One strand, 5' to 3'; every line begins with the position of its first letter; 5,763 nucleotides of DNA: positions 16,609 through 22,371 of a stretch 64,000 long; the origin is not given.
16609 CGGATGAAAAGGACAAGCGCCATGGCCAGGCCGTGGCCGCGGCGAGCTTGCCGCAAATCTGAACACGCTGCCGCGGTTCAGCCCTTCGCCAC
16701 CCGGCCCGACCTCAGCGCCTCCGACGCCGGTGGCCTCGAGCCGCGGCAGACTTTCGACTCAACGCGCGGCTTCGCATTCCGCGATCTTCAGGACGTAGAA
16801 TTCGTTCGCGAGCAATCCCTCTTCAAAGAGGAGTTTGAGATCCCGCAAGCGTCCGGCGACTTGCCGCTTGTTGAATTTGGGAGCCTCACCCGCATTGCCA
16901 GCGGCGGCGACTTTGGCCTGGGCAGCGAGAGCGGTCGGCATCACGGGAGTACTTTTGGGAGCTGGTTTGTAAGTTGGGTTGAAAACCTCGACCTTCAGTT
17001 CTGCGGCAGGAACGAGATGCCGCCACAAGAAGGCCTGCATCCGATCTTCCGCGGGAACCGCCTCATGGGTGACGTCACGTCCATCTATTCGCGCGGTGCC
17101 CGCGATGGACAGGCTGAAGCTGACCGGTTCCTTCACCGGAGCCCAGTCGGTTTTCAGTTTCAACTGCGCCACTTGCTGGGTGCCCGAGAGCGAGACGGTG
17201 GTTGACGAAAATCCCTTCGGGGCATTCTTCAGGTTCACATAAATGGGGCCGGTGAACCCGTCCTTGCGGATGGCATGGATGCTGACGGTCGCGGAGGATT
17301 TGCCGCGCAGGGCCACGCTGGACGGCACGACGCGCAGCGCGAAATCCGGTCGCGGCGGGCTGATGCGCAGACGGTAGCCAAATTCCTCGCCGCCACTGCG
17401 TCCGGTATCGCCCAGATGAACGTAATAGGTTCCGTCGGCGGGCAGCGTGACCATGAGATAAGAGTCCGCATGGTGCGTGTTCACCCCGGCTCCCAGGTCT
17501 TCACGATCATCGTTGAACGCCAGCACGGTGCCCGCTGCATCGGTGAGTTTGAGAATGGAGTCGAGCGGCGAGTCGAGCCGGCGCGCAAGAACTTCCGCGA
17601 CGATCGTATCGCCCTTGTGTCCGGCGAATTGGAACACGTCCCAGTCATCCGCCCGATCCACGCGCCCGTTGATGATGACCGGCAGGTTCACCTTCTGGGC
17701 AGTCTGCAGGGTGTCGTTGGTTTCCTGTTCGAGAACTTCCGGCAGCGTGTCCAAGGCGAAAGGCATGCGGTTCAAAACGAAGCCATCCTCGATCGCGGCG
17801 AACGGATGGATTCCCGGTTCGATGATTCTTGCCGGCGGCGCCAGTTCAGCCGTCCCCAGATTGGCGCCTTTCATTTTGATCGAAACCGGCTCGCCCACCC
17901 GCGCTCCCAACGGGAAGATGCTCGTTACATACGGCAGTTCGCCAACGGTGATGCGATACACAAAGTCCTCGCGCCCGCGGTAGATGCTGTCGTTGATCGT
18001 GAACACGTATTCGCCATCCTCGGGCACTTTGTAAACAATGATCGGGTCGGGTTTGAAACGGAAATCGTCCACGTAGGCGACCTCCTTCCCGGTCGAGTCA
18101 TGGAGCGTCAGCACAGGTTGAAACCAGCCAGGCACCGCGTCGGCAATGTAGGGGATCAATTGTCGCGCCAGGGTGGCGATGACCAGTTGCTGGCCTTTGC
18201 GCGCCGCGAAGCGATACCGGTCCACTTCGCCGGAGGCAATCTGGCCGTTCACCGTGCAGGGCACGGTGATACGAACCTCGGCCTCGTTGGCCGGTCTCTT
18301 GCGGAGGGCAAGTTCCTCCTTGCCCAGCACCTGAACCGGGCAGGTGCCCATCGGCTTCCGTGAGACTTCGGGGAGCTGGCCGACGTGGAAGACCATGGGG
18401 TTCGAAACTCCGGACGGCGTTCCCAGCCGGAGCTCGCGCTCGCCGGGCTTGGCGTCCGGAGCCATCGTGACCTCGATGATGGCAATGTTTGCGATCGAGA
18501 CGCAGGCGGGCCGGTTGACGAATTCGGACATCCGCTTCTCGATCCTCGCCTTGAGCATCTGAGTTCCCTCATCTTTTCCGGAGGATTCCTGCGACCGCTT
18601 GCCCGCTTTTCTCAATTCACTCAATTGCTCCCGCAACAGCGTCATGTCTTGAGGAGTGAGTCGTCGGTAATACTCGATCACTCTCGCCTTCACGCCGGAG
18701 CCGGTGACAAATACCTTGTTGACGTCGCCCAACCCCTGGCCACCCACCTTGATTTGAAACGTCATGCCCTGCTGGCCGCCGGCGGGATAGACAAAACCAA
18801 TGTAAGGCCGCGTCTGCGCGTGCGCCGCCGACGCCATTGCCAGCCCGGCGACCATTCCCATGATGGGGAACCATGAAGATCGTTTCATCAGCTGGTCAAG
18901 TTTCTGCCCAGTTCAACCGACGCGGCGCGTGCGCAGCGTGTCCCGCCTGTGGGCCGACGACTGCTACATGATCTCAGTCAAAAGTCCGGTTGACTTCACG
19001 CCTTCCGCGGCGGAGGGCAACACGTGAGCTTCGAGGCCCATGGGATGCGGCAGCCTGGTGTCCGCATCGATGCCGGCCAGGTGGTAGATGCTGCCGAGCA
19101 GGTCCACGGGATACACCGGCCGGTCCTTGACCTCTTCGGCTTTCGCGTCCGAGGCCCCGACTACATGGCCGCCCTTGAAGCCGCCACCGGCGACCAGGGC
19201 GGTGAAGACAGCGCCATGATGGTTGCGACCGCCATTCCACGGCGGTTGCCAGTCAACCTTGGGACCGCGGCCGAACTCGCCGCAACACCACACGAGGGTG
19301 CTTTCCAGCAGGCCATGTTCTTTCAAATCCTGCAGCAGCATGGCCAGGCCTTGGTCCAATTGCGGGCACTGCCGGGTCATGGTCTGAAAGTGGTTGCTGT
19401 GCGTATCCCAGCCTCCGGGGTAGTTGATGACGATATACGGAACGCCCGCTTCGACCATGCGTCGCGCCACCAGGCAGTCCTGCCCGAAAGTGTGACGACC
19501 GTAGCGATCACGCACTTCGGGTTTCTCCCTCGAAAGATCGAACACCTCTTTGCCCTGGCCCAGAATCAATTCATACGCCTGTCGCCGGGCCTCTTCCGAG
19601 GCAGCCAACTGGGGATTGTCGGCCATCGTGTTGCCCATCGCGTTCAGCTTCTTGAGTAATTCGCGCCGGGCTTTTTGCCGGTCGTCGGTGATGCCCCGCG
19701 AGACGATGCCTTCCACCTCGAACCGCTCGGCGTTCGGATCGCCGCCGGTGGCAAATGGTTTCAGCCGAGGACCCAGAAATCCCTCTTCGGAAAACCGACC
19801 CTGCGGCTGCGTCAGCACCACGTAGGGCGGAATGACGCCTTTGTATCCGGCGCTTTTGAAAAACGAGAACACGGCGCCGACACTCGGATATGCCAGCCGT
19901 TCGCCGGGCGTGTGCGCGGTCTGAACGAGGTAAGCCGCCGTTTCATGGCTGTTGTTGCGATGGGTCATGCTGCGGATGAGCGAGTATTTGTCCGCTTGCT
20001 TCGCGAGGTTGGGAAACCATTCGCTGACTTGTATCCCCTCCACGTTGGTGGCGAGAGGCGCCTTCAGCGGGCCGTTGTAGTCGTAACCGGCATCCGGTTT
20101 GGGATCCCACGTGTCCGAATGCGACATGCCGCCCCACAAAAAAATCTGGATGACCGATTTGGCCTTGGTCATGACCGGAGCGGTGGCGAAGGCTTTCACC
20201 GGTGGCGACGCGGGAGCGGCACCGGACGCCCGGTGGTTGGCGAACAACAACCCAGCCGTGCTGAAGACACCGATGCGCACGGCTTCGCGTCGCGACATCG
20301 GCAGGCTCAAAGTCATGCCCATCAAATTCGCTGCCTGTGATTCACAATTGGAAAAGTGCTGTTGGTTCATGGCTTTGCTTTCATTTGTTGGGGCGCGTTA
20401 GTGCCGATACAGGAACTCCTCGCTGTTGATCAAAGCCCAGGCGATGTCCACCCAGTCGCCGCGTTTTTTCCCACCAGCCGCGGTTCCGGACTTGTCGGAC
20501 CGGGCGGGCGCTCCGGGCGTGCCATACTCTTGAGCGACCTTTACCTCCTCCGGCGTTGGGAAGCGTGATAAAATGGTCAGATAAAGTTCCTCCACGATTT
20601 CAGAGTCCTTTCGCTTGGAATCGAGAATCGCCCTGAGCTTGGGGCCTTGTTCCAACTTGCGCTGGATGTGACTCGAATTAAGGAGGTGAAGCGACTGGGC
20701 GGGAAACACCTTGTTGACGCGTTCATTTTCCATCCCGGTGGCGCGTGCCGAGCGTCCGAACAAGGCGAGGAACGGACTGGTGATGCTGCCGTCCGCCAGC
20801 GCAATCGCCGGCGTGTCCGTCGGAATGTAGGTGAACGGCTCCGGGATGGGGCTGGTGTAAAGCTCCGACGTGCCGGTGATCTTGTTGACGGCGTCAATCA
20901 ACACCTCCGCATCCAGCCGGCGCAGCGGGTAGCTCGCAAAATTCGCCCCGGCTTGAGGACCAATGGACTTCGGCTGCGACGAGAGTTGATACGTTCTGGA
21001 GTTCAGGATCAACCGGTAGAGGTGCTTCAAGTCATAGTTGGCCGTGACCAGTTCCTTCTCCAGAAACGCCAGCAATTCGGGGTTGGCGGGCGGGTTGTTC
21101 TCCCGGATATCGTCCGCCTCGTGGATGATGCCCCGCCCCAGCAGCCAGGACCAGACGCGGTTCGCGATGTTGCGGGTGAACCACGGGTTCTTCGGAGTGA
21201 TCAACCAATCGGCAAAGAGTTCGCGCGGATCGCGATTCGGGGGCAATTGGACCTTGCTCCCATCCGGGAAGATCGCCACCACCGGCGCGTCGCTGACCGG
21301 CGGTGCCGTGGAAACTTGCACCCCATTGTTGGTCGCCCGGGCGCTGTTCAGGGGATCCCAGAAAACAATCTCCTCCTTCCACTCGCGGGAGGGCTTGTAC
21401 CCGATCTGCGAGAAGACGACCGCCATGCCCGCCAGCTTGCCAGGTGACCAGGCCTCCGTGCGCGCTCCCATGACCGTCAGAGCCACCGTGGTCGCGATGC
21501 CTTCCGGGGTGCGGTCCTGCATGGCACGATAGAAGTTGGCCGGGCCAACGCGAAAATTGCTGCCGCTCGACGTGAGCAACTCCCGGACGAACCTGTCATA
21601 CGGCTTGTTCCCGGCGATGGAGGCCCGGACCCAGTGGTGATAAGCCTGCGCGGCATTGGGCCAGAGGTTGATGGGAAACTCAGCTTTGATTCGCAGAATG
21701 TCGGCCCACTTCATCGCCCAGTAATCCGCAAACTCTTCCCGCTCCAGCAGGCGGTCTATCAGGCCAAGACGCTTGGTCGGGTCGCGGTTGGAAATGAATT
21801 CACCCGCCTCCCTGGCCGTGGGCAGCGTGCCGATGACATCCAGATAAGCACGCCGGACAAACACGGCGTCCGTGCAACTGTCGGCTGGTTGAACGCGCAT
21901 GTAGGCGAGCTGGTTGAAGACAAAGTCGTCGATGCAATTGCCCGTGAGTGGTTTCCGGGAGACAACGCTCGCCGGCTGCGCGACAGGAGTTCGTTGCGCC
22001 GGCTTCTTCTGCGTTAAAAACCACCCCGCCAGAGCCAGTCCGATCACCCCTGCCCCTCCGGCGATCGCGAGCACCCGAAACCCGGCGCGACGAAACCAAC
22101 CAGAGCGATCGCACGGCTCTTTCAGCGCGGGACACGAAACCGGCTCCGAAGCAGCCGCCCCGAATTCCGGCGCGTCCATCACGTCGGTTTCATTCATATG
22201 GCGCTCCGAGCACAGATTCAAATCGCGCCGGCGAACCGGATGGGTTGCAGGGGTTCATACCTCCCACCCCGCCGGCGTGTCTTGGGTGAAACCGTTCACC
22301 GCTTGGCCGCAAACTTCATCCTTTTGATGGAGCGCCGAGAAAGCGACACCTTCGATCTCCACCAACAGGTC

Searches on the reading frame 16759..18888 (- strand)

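Call 24: search_protein_families(library=pfam, max_evalue=0.00001, proteins=[window:16759-18888:-])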
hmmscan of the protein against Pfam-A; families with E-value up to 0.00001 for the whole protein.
window:16759-18888:- (709 aa): 1 family
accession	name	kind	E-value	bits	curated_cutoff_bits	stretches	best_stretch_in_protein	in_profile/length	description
PF04151.21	PPC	-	4.9e-09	37.4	25.9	0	415-491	1-67/70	Bacterial pre-peptidase C-terminal domain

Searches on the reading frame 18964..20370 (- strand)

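Call 24: search_protein_families(library=pfam, max_evalue=0.00001, proteins=[window:18964-20370:-])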
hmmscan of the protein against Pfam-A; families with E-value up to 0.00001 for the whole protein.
window:18964-20370:- (468 aa): 1 family
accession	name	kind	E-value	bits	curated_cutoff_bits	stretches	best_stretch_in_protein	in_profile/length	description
PF07394.17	DUF1501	-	4.1e-93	313.1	27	1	70-447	1-376/390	Protein of unknown function (DUF1501)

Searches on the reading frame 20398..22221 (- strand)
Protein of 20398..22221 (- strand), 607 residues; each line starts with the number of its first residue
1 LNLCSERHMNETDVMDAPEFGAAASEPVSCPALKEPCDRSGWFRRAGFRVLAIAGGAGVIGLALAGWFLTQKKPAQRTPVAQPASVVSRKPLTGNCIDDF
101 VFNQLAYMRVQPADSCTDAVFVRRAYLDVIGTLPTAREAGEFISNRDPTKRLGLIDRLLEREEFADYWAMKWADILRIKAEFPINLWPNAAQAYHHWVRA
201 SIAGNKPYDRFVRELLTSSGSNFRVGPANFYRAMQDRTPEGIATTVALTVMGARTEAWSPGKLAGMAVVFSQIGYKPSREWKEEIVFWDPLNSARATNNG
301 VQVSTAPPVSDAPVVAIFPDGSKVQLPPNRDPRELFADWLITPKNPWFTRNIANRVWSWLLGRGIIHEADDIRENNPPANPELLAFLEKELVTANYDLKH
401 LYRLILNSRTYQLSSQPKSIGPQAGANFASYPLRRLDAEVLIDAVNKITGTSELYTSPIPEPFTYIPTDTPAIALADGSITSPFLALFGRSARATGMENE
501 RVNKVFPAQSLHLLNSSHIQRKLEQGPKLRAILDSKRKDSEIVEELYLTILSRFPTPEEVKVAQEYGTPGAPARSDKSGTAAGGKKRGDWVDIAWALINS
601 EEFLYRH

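Call 24: search_protein_families(library=pfam, max_evalue=0.00001, proteins=[window:20398-22221:-])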
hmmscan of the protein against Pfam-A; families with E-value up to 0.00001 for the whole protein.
window:20398-22221:- (607 aa): 2 families
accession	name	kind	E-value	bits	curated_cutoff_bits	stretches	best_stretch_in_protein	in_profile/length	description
PF07587.16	PSD1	-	6.5e-42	144.1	28.5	1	333-566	2-243/244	Protein of unknown function (DUF1553)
PF07583.16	PSCyt2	-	4.1e-30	105.7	29.8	1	97-235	2-146/209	Protein of unknown function (DUF1549)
